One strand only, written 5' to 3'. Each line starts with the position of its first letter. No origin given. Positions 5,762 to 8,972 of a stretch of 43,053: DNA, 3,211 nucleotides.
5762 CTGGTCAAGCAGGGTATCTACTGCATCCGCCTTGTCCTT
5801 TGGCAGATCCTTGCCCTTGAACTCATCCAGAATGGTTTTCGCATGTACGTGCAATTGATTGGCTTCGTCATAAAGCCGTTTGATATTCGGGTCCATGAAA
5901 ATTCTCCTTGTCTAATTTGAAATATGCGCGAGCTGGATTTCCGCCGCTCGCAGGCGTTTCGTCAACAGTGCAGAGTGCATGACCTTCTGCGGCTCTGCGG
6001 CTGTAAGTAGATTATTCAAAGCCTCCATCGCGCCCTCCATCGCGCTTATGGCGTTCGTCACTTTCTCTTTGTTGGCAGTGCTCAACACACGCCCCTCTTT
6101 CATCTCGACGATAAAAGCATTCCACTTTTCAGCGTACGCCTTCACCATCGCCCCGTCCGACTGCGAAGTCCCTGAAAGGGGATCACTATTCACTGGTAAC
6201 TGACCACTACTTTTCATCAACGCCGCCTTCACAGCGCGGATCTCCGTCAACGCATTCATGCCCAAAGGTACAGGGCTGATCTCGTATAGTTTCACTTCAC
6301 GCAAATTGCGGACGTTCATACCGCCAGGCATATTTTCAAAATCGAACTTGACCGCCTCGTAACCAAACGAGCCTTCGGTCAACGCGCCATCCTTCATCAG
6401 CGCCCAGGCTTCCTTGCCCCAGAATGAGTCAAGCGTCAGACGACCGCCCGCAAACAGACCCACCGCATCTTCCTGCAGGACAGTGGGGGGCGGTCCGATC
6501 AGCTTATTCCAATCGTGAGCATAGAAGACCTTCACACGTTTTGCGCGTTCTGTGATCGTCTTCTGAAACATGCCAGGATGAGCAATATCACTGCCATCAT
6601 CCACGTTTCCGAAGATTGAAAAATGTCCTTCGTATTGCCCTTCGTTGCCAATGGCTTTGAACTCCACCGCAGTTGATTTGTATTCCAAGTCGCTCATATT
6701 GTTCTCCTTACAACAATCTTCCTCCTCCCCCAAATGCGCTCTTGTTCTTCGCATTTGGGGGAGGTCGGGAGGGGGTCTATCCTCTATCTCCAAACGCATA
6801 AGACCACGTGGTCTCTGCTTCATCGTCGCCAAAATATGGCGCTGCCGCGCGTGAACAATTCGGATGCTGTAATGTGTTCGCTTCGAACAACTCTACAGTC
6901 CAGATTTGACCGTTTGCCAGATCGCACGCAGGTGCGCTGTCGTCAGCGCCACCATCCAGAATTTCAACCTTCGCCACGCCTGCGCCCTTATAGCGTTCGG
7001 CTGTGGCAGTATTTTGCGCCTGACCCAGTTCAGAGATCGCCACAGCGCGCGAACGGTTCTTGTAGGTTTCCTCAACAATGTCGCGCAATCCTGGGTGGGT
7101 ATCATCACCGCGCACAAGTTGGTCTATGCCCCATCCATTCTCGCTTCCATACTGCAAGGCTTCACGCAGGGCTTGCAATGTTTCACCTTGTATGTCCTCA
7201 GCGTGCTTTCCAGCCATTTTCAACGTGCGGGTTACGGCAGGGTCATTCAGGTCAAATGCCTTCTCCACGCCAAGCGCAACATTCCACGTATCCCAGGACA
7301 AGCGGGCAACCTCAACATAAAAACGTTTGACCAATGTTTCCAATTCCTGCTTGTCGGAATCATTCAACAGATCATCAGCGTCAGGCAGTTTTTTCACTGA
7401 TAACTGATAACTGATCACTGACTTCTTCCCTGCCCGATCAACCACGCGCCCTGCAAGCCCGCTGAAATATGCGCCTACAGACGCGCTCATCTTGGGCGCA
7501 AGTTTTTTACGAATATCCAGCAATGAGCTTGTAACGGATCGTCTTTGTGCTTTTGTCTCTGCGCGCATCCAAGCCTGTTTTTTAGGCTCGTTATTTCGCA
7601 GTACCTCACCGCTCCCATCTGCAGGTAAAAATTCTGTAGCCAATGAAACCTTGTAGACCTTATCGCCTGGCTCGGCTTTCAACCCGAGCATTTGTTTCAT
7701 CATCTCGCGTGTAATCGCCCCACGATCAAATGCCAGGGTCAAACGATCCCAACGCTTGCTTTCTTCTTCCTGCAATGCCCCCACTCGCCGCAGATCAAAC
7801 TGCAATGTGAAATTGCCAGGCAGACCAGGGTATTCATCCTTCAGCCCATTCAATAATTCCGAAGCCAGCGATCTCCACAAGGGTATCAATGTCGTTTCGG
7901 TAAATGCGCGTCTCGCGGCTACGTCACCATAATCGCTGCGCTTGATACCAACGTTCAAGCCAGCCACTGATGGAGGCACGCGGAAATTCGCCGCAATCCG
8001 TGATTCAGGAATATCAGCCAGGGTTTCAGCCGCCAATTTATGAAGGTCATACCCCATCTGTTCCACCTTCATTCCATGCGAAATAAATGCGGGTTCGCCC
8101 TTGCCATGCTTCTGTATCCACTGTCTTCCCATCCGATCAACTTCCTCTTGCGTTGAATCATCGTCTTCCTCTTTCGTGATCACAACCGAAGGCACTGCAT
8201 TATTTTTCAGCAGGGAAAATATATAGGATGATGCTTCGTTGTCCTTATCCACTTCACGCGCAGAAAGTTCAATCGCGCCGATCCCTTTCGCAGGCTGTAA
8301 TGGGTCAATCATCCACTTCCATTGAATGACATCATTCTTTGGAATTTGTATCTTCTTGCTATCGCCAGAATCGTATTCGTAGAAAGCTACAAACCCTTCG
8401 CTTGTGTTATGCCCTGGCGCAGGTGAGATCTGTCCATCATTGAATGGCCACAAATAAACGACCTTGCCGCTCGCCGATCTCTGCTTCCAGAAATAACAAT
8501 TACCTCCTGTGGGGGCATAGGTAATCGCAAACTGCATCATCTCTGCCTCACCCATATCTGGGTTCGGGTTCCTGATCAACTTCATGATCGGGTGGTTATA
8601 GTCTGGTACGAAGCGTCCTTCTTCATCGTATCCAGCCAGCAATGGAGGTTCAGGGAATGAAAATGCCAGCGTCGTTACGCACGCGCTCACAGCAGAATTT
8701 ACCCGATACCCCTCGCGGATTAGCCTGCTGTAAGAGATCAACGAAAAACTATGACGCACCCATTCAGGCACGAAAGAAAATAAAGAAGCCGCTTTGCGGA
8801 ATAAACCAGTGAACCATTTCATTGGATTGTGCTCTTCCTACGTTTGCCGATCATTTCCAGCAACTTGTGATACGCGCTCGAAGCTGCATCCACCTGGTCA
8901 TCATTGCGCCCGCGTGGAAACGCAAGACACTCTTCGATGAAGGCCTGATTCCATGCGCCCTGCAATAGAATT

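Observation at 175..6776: Nine-copy family of stop-codon-abutting stem-loop + purine mirror-repeat elements, a candidate triplex-forming module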

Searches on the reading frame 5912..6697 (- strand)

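Call 12: search_protein_families(library=phrogs, proteins=[window:5912-6697:-])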
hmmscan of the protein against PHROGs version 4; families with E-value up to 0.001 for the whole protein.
window:5912-6697:- (261 aa): 5 families
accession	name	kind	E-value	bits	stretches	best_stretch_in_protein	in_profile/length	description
phrog_80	-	head and packaging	3.5e-37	129.9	1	1-167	214-389/607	head maturation protease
phrog_3244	-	head and packaging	2.9e-21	77.5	1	18-168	31-187/326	head maturation protease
phrog_9644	-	head and packaging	2.4e-12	47.8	1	7-161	150-311/341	head maturation protease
phrog_617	-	head and packaging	2.2e-10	41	1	50-212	56-199/626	major head protein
phrog_13042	-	head and packaging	3.6e-05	24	1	40-145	53-163/386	major head protein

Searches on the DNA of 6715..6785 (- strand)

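Call 77: search_dna_similar(query=window:6715-6785:-, collection=phages, mode=distant, max_evalue=0.01)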
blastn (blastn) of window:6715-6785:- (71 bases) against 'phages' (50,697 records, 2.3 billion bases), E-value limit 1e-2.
No match.

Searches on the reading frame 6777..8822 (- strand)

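Call 13: search_protein_families(library=phrogs, proteins=[window:6777-8822:-])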
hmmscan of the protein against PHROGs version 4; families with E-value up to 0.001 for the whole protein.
window:6777-8822:- (681 aa): 6 families
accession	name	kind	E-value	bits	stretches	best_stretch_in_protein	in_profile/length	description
phrog_2662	-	head and packaging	2.2e-57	196.1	1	21-623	41-657/717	portal protein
phrog_12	-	head and packaging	1.2e-38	134.6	1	1-422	48-458/646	portal protein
phrog_5929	-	head and packaging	8.6e-11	42.6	1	198-405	5-208/228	portal protein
phrog_2468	-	head and packaging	8.4e-10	39.6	1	427-612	29-206/303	head morphogenesis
phrog_595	-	head and packaging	0.00048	20.6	0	579-670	207-304/513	head maturation protease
phrog_19480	-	head and packaging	0.00076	18.8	0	534-659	616-732/737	head morphogenesis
